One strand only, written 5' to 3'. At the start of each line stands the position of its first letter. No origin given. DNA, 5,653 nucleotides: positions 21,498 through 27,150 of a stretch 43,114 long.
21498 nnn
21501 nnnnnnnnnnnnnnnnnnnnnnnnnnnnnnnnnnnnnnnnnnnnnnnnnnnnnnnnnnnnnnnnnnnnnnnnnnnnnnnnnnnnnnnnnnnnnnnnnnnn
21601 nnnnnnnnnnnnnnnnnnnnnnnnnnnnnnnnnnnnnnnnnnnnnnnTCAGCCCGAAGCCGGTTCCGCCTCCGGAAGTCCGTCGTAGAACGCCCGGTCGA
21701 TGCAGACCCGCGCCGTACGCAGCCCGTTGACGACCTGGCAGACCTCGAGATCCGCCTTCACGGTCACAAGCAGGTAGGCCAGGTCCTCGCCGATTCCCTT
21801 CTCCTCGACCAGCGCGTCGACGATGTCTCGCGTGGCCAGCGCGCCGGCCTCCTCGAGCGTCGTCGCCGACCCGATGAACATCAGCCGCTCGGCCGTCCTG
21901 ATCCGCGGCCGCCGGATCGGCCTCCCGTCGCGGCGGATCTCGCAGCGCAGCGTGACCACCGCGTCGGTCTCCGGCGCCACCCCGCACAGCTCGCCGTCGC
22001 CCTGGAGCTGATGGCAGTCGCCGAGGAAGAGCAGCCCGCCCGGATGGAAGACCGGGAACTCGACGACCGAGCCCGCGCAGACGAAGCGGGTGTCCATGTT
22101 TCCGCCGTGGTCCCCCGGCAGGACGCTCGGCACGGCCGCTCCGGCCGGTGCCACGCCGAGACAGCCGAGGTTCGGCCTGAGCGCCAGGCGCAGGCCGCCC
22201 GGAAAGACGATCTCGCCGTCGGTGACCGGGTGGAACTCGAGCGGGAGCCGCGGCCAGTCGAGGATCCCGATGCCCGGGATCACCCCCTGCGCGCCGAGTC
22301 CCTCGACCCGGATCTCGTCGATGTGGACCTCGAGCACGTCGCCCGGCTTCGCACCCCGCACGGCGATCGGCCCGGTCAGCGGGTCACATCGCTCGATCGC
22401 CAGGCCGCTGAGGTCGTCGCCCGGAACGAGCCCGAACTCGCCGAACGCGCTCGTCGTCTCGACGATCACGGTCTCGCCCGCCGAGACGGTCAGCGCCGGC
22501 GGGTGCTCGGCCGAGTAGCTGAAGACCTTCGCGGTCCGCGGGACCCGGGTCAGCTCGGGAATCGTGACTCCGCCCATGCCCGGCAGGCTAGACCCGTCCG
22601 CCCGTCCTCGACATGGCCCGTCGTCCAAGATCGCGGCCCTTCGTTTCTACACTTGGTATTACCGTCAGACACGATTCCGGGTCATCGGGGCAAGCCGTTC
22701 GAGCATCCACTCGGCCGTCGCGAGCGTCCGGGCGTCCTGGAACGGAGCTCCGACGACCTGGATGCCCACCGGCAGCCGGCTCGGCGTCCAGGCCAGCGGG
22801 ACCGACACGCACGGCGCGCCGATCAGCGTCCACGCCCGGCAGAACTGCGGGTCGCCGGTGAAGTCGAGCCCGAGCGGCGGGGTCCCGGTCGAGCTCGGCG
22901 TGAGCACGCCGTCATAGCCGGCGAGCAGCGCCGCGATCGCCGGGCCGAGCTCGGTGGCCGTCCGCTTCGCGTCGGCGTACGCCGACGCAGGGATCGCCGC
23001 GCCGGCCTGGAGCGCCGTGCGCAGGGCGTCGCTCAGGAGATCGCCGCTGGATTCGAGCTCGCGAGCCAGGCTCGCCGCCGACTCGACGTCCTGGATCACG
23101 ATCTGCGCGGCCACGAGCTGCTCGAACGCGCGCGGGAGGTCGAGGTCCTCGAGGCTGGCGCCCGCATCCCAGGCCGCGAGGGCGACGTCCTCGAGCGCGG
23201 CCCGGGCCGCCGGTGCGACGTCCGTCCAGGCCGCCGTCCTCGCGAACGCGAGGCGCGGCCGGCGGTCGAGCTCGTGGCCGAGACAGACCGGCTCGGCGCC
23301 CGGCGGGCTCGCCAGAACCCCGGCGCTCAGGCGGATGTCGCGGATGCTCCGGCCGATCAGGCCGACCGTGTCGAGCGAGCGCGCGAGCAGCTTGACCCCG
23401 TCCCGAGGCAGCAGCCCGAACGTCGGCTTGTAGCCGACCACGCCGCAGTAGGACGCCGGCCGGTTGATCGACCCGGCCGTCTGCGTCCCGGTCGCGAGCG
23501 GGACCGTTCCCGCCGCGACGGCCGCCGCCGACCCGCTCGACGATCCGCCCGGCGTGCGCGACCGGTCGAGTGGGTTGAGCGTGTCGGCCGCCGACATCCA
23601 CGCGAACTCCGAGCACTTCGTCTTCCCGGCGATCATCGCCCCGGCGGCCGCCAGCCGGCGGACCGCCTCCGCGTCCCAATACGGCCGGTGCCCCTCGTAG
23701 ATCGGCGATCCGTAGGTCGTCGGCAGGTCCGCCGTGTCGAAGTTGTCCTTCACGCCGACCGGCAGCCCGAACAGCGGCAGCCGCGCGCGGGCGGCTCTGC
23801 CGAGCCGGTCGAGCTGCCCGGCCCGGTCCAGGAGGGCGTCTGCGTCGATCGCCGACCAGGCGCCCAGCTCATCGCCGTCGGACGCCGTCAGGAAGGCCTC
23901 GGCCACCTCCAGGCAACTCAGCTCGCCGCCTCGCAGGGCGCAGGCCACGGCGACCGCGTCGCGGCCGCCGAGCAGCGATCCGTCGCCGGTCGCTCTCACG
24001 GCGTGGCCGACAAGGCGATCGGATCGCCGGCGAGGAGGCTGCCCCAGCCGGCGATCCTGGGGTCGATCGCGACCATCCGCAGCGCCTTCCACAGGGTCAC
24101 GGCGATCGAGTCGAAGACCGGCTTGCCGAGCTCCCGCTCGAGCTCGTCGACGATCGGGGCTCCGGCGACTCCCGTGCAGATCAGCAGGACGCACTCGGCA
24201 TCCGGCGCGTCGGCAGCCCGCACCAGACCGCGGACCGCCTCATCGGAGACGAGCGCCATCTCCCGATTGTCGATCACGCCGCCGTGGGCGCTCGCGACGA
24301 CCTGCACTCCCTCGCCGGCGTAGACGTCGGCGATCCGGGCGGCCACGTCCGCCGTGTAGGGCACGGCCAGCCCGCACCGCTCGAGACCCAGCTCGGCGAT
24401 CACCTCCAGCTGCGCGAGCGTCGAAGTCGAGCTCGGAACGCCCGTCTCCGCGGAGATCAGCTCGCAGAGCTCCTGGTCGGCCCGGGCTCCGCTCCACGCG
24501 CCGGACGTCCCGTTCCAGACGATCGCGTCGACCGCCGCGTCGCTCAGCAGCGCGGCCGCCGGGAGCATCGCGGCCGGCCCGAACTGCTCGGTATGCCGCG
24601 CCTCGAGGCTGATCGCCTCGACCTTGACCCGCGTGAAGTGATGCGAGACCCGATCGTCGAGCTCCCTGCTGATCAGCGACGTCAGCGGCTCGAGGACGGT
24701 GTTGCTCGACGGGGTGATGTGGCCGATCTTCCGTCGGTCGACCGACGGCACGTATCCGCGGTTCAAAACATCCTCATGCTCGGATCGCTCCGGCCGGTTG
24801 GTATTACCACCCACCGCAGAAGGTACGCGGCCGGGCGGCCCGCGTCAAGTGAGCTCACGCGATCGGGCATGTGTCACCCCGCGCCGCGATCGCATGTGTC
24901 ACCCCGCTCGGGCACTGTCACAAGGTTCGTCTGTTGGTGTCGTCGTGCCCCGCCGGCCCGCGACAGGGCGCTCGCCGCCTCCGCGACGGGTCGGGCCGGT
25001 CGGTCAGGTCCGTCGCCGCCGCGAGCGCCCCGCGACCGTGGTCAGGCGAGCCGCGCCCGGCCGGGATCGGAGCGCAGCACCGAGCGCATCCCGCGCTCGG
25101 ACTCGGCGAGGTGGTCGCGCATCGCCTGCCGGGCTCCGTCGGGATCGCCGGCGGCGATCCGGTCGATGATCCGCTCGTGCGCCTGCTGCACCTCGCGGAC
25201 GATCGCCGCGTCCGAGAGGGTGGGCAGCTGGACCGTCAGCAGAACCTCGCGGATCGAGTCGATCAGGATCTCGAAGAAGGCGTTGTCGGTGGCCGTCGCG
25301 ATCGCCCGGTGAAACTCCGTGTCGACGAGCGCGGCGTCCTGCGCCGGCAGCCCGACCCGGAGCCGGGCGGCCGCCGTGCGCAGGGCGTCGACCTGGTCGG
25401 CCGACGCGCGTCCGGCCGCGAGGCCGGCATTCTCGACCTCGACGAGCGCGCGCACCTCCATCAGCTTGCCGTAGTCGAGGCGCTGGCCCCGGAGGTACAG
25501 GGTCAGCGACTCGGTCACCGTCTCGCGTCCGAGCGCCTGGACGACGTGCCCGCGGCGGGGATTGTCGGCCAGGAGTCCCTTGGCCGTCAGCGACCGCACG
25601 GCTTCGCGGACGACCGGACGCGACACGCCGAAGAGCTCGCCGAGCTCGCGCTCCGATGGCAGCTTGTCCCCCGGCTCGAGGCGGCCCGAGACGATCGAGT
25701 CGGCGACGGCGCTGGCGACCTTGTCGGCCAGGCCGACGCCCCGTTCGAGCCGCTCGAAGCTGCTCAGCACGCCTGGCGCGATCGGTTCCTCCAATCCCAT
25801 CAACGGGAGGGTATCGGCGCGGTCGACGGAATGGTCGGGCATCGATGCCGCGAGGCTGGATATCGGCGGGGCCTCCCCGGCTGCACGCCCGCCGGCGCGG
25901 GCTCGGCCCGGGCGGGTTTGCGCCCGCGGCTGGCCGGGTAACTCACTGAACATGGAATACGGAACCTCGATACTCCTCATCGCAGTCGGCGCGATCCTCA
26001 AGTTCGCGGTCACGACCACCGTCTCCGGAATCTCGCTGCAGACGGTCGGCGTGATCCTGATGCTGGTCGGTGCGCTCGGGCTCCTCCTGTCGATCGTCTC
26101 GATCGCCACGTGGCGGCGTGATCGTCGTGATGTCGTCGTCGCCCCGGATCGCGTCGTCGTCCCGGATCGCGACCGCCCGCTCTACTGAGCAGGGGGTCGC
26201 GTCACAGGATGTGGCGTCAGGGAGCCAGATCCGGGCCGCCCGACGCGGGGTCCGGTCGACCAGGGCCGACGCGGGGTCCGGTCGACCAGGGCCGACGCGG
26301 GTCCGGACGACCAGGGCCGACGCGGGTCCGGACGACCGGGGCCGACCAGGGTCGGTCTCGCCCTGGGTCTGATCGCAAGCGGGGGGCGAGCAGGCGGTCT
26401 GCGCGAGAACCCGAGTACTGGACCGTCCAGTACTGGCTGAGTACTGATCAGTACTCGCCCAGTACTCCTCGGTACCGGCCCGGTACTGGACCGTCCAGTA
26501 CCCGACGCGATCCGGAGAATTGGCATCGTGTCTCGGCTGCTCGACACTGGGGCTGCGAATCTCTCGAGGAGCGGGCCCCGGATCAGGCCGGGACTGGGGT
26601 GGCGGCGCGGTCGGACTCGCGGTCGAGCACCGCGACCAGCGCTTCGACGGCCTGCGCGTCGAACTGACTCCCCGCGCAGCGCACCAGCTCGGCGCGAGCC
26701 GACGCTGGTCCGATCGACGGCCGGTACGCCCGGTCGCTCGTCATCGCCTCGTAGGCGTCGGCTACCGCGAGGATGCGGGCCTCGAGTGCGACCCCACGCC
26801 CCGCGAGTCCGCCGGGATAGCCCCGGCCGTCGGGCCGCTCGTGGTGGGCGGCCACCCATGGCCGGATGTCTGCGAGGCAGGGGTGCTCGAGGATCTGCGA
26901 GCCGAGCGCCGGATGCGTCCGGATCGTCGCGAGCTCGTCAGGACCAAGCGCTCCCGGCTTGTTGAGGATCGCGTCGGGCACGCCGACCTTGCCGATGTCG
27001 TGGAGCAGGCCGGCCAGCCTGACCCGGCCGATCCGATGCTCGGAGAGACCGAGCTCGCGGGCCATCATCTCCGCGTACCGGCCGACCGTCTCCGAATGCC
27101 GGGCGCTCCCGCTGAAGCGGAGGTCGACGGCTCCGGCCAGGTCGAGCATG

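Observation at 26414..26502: Eight GTAC-centred sites at helical phasing, forming three perfect palindromes in a gene-free convergent spacer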

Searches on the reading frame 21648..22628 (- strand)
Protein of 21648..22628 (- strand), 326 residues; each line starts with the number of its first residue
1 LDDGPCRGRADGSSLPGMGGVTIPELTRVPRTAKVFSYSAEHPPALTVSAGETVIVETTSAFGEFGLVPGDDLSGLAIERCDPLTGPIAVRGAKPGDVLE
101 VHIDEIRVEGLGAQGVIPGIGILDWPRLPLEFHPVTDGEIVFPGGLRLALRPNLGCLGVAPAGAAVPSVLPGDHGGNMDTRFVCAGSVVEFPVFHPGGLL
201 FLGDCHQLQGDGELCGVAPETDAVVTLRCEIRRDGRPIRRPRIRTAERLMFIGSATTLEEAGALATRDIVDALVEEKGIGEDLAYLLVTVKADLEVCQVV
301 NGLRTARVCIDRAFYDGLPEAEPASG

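Call 10: search_protein_families(library=pfam, proteins=[window:21648-22628:-], max_evalue=0.001)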
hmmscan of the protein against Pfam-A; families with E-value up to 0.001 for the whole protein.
window:21648-22628:- (326 aa): 1 family
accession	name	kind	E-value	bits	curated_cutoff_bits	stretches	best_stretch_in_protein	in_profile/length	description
PF03069.20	FmdA_AmdA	-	1.3e-28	100.5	27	2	165-253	200-299/373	Acetamidase/Formamidase family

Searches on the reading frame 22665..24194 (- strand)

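Call 10: search_protein_families(library=pfam, proteins=[window:22665-24194:-], max_evalue=0.001)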
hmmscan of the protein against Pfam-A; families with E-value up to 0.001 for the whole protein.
window:22665-24194:- (509 aa): 1 family
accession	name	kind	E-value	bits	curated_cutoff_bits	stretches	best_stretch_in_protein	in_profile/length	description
PF01425.27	Amidase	-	1.4e-76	258.8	27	1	97-491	2-445/445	Amidase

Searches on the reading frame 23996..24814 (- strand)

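Call 10: search_protein_families(library=pfam, proteins=[window:23996-24814:-], max_evalue=0.001)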
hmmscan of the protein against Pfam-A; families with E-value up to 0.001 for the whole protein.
window:23996-24814:- (272 aa): 2 families
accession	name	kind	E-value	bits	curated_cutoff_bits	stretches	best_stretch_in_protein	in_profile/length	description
PF17645.6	Amdase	-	6.4e-24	85.3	25.9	1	86-260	50-227/228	Arylmalonate decarboxylase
PF01177.27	Asp_Glu_race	-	1e-07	32.4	31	1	45-244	13-211/211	Asp/Glu/Hydantoin racemase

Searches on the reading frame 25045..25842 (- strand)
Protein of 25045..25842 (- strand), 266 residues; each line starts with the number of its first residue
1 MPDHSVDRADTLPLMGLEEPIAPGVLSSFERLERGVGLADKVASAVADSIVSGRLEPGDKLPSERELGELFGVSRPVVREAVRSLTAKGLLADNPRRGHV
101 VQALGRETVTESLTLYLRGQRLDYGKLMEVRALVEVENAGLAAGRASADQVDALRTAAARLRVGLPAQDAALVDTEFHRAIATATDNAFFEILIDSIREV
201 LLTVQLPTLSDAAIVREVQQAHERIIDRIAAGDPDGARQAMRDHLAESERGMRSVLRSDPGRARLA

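Call 10: search_protein_families(library=pfam, proteins=[window:25045-25842:-], max_evalue=0.001)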
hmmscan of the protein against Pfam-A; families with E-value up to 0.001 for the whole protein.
seq(266 aa): 2 families
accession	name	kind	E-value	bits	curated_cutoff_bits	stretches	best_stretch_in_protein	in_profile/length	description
PF07729.17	FCD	-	5.5e-25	88.6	24.3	1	127-246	2-124/125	FCD domain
PF00392.27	GntR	-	9.6e-20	70.5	27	1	39-101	2-64/64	Bacterial regulatory proteins, gntR family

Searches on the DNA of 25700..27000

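Call 11: search_rna_families(source=window, start=25700, end=27000, threshold=evalue, max_evalue=1)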
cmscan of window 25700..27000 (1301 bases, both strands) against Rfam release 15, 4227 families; matches with E-value up to 1: 4.
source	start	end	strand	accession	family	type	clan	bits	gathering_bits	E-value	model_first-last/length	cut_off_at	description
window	26715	26748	-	RF01305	sR51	Gene; snRNA; snoRNA; CD-box;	-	20.2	38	0.22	1-56/56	no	Small nucleolar RNA sR51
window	26407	26508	-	RF00784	mir-486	Gene; miRNA;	-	18.5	69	0.4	1-68/68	no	mir-486 microRNA precursor family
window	26424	26503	-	RF01383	GRIK4_3p_UTR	Gene;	-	18.5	38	0.84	1-94/94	no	GRIK4 3 prime UTR element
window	26043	26080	+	RF03838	MIR8032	Gene; miRNA;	-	18.4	78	0.71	1-48/48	no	MIR8032 microRNA precursor family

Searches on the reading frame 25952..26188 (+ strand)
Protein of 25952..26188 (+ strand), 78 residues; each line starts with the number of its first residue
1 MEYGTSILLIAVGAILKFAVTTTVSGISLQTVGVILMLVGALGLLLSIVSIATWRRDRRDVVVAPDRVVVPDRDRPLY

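Call 10: search_protein_families(library=pfam, proteins=[window:25952-26185:+], max_evalue=0.001)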
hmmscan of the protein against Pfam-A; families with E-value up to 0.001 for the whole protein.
seq(78 aa): 1 family
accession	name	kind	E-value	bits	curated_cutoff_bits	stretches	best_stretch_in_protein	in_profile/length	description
PF20059.4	DUF6458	-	3.3e-12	46.9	27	1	1-63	1-64/78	Domain of unknown function (DUF6458)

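Call 18: find_encoding_contigs(protein=window:25952-26188:+, flank=3000, max_places=10)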
Protein window:25952-26188:+ (78 aa): 2 contigs read that carry it; 2 places shown.
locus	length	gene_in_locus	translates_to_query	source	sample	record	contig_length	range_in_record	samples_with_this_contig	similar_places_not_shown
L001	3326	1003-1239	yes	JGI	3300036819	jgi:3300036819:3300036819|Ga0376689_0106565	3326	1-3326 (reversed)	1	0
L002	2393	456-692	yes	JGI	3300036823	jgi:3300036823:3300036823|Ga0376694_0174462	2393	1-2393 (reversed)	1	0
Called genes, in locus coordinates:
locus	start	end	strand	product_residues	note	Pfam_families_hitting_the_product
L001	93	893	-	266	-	PF00392:GntR, PF07729:FCD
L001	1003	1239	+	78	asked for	PF20059:DUF6458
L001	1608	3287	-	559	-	PF00990:GGDEF, PF08668:HDOD (faint), PF13487:HD_5, PF01966:HD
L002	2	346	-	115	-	?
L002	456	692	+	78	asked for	PF20059:DUF6458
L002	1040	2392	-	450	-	?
